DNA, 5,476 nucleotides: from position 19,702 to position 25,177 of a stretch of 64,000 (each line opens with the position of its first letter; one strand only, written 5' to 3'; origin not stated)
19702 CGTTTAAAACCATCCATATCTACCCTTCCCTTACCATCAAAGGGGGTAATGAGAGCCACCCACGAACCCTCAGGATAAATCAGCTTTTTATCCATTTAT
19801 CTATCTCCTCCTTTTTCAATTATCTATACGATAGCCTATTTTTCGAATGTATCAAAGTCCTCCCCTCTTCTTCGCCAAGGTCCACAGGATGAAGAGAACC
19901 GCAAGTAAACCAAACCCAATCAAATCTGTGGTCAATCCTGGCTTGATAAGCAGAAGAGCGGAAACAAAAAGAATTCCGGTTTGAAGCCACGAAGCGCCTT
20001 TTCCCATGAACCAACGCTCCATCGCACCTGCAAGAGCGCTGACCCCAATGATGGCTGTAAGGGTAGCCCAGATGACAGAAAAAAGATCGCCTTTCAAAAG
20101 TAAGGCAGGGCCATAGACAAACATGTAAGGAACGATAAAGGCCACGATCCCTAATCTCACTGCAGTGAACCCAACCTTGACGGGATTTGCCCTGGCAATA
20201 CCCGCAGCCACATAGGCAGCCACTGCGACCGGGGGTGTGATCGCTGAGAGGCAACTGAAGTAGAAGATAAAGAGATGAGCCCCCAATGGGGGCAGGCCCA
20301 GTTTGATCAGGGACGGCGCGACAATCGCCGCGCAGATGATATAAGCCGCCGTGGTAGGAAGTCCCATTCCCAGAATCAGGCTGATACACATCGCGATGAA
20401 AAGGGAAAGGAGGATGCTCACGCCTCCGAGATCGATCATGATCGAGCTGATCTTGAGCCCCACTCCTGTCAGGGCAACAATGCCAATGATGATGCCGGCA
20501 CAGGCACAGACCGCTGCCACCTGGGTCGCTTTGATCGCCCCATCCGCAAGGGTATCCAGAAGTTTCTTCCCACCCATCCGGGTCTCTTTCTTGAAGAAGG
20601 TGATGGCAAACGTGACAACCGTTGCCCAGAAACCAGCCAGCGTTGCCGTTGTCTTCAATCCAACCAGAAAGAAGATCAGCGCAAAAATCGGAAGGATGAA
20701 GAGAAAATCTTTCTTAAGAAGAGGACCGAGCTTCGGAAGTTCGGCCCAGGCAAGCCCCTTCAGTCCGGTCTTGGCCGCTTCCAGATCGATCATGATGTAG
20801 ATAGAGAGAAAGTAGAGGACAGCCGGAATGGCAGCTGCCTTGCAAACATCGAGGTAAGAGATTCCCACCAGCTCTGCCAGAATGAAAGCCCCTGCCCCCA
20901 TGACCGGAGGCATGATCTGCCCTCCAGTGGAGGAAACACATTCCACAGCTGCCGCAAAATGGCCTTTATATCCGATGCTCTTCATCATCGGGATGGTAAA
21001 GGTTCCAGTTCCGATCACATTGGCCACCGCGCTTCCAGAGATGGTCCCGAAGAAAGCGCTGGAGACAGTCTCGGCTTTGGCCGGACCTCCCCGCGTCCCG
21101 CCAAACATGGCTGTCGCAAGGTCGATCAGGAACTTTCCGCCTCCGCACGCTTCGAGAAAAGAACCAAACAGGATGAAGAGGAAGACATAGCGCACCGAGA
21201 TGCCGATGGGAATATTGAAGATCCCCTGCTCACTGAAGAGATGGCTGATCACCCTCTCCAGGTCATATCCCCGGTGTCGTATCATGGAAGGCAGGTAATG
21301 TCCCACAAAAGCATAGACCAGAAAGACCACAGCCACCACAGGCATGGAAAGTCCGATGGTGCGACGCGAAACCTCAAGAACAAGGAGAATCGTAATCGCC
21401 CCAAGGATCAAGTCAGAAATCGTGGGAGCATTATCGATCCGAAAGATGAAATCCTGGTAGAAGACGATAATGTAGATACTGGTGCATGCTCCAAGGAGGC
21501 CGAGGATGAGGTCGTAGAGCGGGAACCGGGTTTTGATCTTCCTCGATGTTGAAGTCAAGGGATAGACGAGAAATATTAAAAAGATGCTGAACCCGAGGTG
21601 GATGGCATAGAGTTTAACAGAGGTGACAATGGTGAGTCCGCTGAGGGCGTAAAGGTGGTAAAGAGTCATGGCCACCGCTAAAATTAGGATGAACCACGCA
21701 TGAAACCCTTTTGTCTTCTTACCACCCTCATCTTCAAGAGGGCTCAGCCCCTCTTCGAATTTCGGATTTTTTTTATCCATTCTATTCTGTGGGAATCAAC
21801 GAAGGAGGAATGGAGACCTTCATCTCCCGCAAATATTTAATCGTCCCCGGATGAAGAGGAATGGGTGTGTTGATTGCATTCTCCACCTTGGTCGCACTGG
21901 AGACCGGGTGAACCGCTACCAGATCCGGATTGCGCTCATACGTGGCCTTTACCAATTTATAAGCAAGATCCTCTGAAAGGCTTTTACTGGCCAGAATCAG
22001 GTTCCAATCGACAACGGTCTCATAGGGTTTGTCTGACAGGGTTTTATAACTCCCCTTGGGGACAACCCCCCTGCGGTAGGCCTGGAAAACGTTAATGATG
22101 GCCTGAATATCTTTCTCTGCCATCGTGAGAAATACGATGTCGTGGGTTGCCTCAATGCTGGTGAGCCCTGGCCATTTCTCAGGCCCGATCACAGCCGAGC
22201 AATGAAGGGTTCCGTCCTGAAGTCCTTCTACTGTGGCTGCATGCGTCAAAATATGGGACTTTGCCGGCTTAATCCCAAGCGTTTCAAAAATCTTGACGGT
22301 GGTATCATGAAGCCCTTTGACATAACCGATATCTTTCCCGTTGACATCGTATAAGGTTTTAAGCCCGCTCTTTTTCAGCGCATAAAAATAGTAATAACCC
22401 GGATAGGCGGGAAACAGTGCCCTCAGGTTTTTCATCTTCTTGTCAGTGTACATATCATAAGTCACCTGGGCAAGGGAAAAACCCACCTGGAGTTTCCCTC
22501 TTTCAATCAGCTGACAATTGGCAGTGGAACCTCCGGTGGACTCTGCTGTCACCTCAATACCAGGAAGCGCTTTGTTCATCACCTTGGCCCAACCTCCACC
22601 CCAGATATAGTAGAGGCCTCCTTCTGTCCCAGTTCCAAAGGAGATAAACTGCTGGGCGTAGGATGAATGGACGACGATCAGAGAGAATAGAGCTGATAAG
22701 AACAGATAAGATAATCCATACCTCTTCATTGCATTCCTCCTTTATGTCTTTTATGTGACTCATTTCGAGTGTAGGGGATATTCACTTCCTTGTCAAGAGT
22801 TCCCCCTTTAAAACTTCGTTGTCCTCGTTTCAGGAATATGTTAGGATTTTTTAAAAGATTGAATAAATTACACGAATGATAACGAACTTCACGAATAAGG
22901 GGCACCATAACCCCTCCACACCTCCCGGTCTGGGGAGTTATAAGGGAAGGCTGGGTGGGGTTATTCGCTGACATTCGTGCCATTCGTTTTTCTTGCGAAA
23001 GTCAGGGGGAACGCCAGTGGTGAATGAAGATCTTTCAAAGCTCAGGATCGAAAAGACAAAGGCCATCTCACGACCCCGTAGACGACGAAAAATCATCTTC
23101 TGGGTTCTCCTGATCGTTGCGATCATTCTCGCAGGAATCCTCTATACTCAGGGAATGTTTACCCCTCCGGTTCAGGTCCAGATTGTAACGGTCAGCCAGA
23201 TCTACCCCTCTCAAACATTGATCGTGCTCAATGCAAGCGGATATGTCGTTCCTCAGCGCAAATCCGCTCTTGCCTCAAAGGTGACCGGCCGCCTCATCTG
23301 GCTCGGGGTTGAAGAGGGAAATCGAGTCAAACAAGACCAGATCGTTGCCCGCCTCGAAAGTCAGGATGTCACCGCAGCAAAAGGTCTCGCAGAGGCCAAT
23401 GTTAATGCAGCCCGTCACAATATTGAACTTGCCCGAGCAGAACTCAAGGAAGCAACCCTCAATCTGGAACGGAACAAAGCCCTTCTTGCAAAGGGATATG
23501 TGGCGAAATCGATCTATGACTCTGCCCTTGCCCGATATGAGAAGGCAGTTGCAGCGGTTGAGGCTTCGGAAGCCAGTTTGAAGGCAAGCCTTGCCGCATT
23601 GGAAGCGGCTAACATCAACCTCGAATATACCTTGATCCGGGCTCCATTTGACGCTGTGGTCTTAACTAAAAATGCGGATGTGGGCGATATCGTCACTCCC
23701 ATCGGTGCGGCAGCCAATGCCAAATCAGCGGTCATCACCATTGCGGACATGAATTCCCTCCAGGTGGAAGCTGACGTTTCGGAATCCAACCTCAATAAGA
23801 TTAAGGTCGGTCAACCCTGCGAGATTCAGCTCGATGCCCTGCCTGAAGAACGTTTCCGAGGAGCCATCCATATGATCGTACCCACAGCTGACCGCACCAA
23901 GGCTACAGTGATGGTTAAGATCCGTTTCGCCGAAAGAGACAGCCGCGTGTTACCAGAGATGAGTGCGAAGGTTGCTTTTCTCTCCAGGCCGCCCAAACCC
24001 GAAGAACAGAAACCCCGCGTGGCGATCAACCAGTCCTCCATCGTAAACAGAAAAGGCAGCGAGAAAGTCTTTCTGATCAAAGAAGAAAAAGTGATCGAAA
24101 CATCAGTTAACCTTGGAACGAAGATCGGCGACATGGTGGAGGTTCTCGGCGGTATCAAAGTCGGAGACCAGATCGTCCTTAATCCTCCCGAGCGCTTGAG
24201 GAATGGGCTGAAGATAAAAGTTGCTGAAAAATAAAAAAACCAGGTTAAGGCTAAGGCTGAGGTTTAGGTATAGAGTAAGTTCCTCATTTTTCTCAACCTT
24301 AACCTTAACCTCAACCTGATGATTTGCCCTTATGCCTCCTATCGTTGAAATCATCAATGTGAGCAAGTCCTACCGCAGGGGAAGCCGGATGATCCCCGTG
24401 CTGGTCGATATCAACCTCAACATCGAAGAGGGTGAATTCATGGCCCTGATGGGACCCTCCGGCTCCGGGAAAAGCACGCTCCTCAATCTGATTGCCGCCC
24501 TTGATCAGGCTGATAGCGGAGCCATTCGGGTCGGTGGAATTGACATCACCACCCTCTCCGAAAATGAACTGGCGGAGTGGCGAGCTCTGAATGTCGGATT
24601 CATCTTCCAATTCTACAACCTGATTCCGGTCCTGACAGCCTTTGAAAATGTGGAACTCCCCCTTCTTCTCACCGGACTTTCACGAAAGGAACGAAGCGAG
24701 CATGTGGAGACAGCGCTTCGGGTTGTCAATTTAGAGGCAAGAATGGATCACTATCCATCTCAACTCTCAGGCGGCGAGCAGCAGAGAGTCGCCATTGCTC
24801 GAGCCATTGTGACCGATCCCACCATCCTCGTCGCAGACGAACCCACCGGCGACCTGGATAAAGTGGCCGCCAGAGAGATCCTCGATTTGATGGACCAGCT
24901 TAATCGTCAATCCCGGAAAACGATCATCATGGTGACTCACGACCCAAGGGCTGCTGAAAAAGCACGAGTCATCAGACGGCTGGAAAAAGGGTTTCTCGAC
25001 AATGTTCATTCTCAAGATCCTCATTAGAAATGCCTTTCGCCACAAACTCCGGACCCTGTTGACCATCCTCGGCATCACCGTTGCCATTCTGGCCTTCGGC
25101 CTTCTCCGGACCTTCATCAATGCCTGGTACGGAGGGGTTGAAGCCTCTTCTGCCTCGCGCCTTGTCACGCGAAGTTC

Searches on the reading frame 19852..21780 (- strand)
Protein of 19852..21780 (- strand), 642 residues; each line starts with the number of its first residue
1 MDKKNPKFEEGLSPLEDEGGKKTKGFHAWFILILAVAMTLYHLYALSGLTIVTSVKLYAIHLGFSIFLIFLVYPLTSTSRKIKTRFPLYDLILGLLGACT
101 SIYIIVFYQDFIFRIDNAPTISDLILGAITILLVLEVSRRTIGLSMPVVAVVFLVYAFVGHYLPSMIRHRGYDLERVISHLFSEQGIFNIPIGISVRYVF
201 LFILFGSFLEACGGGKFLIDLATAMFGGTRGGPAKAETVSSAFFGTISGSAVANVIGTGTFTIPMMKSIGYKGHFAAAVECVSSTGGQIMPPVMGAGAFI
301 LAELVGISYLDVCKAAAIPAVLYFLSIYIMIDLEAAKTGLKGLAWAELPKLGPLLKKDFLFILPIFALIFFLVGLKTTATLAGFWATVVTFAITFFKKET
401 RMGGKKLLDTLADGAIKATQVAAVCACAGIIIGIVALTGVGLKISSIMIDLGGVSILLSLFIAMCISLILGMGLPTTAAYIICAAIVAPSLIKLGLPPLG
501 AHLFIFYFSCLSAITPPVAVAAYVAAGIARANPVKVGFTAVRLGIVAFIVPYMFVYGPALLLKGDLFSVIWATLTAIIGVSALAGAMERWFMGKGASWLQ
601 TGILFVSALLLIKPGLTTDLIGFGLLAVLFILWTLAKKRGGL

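Call 39: search_protein_families(library=pfam, proteins=[window:19852-21780:-], max_evalue=0.00001)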
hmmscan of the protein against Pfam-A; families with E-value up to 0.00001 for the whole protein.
window:19852-21780:- (642 aa): 1 family
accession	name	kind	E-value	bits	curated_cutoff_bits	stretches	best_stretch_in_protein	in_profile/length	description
PF06808.19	DctM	-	3.7e-91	306.5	23.8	1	130-562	2-406/413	Tripartite ATP-independent periplasmic transporter, DctM component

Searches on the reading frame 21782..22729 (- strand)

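Call 39: search_protein_families(library=pfam, proteins=[window:21782-22729:-], max_evalue=0.00001)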
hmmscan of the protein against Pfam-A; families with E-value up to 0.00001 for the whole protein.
window:21782-22729:- (315 aa): 1 family
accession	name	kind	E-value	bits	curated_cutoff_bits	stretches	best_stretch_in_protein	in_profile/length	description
PF16868.10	NMT1_3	-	4.2e-49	168.1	27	1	31-302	1-287/289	NMT1-like family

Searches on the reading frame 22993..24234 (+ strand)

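Call 39: search_protein_families(library=pfam, proteins=[window:22993-24234:+], max_evalue=0.00001)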
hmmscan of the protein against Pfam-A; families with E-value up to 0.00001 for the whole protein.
window:22993-24234:+ (413 aa): 2 families
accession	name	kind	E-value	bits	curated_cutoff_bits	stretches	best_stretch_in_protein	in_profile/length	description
PF16576.10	HlyD_D23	-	4.2e-23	82.2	30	1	88-325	17-214/214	Barrel-sandwich domain of CusB or HlyD membrane-fusion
PF13437.12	HlyD_3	-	1.1e-14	55.5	22.2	1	215-315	2-96/106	HlyD family secretion protein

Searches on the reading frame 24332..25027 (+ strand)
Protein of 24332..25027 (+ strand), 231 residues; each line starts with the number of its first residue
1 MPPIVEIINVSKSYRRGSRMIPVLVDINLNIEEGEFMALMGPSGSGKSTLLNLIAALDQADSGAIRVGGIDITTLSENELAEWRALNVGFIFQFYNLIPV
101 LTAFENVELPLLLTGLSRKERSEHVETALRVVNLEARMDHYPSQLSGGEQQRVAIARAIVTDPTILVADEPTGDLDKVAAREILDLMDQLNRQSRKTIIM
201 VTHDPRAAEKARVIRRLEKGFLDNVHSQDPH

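Call 39: search_protein_families(library=pfam, proteins=[window:24332-25027:+], max_evalue=0.00001)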
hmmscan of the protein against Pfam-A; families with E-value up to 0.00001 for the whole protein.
window:24332-25027:+ (231 aa): 3 families
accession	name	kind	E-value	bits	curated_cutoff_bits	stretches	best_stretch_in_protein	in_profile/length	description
PF00005.33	ABC_tran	-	5.2e-36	124.7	25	1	26-172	3-136/137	ABC transporter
PF13304.12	AAA_21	-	2.2e-08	35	27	0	36-71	1-41/304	AAA domain, putative AbiEii toxin, Type IV TA system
PF02463.25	SMC_N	-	7.4e-06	26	40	0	34-216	24-210/220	RecF/RecN/SMC N terminal domain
